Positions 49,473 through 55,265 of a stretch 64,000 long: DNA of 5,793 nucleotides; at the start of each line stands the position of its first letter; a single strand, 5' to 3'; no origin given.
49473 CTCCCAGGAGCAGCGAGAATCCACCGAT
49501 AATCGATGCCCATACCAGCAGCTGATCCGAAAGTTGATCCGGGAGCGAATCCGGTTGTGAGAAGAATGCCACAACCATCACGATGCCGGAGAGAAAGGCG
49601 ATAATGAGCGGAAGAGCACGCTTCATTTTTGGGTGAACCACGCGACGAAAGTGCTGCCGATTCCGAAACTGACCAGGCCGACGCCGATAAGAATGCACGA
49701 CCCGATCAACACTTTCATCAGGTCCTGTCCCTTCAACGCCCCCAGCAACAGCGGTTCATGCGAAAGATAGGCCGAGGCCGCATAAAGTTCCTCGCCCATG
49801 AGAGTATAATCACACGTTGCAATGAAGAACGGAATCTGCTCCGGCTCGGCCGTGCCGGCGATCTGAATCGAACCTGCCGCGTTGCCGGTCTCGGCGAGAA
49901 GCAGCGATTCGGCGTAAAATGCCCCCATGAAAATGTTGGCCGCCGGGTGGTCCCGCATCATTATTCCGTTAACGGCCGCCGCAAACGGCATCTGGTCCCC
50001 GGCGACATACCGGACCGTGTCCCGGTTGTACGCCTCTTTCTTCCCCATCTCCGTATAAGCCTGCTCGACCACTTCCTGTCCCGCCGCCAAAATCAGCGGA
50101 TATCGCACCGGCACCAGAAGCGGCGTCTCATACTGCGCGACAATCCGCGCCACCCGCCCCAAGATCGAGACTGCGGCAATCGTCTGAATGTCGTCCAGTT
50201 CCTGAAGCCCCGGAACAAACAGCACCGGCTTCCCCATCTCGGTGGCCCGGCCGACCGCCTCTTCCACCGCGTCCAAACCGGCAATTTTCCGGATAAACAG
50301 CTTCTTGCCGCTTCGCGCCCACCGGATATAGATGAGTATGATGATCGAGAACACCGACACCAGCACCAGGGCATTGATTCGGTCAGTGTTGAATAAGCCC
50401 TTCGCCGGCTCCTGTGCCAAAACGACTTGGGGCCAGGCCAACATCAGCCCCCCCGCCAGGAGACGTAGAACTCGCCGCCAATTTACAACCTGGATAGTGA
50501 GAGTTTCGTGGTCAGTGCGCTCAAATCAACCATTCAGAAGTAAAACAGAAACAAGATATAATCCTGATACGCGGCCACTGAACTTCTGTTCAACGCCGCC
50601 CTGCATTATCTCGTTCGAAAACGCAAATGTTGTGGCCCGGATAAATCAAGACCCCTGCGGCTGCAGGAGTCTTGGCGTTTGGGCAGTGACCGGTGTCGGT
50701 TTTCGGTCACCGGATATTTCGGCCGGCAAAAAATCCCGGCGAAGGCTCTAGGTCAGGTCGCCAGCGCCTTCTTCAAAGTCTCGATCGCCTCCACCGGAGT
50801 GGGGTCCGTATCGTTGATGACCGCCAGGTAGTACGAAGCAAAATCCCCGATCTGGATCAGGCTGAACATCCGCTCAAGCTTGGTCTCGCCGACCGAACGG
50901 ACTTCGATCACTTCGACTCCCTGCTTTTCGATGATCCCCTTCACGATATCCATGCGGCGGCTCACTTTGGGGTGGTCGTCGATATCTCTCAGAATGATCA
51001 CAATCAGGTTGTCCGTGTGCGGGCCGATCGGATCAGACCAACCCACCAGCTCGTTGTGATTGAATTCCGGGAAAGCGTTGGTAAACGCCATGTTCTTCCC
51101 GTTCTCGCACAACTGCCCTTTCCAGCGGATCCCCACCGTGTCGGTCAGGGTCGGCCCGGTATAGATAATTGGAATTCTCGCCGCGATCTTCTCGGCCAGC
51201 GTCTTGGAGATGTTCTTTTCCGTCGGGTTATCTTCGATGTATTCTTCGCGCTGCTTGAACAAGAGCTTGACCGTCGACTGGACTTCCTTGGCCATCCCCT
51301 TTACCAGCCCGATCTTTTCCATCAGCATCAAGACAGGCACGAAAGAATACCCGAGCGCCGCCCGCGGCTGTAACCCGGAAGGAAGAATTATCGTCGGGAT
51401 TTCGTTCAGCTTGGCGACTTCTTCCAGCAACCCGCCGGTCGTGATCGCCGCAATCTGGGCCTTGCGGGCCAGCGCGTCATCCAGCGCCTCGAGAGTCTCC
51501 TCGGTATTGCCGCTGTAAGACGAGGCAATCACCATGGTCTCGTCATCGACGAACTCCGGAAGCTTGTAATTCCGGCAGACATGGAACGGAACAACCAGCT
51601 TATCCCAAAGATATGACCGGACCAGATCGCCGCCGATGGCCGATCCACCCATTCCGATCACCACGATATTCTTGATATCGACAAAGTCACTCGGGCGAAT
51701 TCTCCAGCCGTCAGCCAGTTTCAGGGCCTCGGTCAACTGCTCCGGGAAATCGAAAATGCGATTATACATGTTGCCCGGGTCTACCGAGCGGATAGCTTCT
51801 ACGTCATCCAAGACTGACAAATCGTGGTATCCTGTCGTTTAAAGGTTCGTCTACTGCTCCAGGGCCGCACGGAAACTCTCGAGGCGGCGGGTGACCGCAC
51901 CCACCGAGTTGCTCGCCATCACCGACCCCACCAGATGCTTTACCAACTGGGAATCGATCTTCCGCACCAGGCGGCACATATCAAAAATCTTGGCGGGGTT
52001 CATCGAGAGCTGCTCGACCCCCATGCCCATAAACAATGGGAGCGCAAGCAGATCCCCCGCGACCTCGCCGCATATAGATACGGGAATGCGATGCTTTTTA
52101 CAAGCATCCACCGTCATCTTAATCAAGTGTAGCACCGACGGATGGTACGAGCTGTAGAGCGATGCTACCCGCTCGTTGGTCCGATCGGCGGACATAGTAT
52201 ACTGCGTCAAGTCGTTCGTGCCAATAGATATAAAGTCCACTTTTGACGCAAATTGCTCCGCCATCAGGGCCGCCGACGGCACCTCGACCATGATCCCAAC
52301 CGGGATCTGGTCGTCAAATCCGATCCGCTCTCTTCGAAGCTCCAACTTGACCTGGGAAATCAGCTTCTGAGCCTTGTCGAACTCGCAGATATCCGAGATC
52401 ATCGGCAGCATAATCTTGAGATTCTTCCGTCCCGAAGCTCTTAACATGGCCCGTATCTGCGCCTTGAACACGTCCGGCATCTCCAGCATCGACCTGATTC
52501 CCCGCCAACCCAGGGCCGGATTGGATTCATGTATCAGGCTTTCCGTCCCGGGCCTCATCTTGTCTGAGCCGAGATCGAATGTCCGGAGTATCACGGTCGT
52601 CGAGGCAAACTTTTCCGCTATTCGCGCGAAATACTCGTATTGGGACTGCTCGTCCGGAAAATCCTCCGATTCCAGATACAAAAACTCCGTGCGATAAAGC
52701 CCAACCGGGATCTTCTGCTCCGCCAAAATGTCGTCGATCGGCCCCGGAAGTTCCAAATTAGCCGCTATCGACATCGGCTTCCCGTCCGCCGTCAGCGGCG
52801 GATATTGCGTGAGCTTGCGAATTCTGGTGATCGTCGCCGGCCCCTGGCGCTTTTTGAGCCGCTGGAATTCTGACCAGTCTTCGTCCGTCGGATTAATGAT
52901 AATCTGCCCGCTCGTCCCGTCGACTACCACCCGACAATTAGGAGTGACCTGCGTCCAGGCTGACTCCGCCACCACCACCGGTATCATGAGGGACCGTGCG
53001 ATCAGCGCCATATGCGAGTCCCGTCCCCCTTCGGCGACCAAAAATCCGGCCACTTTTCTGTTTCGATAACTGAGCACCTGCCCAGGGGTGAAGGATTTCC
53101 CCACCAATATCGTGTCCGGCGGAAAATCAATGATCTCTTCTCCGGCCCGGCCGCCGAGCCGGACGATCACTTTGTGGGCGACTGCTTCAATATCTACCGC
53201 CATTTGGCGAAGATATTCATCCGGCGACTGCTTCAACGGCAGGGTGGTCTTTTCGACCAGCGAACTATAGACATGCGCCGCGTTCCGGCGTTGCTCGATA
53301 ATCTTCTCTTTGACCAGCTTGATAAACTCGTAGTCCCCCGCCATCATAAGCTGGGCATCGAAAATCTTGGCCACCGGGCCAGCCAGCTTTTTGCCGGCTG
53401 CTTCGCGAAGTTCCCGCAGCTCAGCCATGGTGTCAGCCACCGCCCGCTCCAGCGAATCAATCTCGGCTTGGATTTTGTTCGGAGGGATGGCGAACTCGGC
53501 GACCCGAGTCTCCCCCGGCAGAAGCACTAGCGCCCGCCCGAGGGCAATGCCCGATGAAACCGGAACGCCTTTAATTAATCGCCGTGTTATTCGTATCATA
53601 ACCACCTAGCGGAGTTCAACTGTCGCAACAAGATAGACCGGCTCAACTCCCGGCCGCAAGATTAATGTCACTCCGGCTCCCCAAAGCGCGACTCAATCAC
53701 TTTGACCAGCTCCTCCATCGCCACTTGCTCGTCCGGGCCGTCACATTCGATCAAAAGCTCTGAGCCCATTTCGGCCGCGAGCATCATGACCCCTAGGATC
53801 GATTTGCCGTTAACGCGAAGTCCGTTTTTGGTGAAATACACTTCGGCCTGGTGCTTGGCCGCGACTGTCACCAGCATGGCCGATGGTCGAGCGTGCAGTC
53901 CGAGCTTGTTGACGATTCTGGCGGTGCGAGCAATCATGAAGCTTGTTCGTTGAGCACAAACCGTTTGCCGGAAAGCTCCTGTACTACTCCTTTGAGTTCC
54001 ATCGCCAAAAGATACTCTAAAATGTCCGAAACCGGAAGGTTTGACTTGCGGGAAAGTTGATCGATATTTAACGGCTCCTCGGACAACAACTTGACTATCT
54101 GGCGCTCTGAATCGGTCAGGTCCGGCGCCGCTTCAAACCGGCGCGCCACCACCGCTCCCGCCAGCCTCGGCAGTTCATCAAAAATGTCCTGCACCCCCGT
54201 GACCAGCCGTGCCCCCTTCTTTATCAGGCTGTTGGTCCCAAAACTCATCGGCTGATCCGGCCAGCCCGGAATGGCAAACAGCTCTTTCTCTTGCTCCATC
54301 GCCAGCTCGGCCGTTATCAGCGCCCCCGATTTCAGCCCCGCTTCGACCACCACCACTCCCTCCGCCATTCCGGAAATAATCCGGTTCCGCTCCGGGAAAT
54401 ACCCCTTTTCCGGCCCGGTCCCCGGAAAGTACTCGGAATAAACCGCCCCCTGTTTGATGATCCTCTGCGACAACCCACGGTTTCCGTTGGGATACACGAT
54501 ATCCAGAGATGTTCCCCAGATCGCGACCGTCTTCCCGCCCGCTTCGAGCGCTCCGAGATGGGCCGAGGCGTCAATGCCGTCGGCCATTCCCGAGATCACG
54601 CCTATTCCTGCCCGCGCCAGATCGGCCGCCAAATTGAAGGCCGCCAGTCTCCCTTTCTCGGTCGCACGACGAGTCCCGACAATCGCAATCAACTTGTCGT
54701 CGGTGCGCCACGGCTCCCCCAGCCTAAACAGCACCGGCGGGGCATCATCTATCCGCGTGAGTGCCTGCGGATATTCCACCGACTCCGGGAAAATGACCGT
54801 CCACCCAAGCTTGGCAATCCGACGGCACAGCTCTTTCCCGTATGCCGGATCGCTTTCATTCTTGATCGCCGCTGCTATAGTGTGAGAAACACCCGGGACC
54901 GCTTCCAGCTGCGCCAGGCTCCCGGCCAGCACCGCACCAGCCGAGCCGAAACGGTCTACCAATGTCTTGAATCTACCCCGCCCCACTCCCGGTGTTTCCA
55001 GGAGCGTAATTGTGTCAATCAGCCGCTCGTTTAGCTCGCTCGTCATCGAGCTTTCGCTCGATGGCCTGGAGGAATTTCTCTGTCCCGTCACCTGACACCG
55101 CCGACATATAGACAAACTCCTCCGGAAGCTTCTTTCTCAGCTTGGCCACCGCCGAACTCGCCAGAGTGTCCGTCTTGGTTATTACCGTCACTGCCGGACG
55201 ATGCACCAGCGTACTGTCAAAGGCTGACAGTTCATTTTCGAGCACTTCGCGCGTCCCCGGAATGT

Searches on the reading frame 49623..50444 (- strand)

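Call 84: search_protein_families(library=pfam, proteins=[window:49623-50444:-], max_evalue=0.001)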
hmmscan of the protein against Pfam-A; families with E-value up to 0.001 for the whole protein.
window:49623-50444:- (273 aa): 1 family
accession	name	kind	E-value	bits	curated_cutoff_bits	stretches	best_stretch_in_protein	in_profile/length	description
PF20539.3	DUF6754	-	6e-117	389.8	27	1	15-262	3-250/257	Domain of unknown function (DUF6754)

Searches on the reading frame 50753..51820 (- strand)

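Call 84: search_protein_families(library=pfam, proteins=[window:50753-51820:-], max_evalue=0.001)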
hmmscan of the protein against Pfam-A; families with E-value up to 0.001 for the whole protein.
window:50753-51820:- (355 aa): 2 families
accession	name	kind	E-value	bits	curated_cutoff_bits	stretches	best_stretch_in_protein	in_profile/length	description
PF10432.14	bact-PGI_C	-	1.6e-52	177.9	24.5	1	202-353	2-151/151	Bacterial phospho-glucose isomerase C-terminal SIS domain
PF01380.27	SIS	-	5.8e-08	33.1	25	1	47-128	3-88/131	SIS domain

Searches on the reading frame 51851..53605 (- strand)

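Call 84: search_protein_families(library=pfam, proteins=[window:51851-53605:-], max_evalue=0.001)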
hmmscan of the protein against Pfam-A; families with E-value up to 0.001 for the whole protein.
window:51851-53605:- (584 aa): 3 families
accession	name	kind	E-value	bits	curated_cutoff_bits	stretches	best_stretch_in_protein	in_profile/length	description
PF02896.24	PEP-utilizers_C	-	1.8e-97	326.5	22.8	1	263-551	5-292/293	PEP-utilising enzyme, PEP-binding domain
PF05524.18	PEP-utilisers_N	-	2.5e-22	79.7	24.4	1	12-134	1-120/121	PEP-utilising enzyme, N-terminal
PF00391.29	PEP-utilizers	-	1.1e-15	57.4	23.1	1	161-233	1-72/72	PEP-utilising enzyme, mobile domain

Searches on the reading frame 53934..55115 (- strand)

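Call 84: search_protein_families(library=pfam, proteins=[window:53934-55115:-], max_evalue=0.001)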
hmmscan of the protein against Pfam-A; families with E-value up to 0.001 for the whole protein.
window:53934-55115:- (393 aa): 6 families
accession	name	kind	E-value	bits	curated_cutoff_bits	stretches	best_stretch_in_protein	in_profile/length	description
PF02481.21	DNA_processg_A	-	7e-70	234.9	29.6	1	100-306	2-211/212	DNA recombination-mediator protein A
PF17782.7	DprA_WH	-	1.8e-14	54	22.9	1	329-384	6-61/61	DprA winged helix domain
PF18306.6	LDcluster4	-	1.3e-06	28.5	26.3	0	142-199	3-61/151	SLOG cluster4 family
PF14520.12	HHH_5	-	3.4e-06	27.9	27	1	37-87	3-54/57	Helix-hairpin-helix domain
PF01978.25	TrmB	-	0.00013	22.1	25.6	1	341-385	15-59/68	Sugar-specific transcriptional regulator TrmB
PF21102.3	DprA_N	-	0.0006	19.9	22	0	33-64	5-36/64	DprA-like N-terminal HHH domain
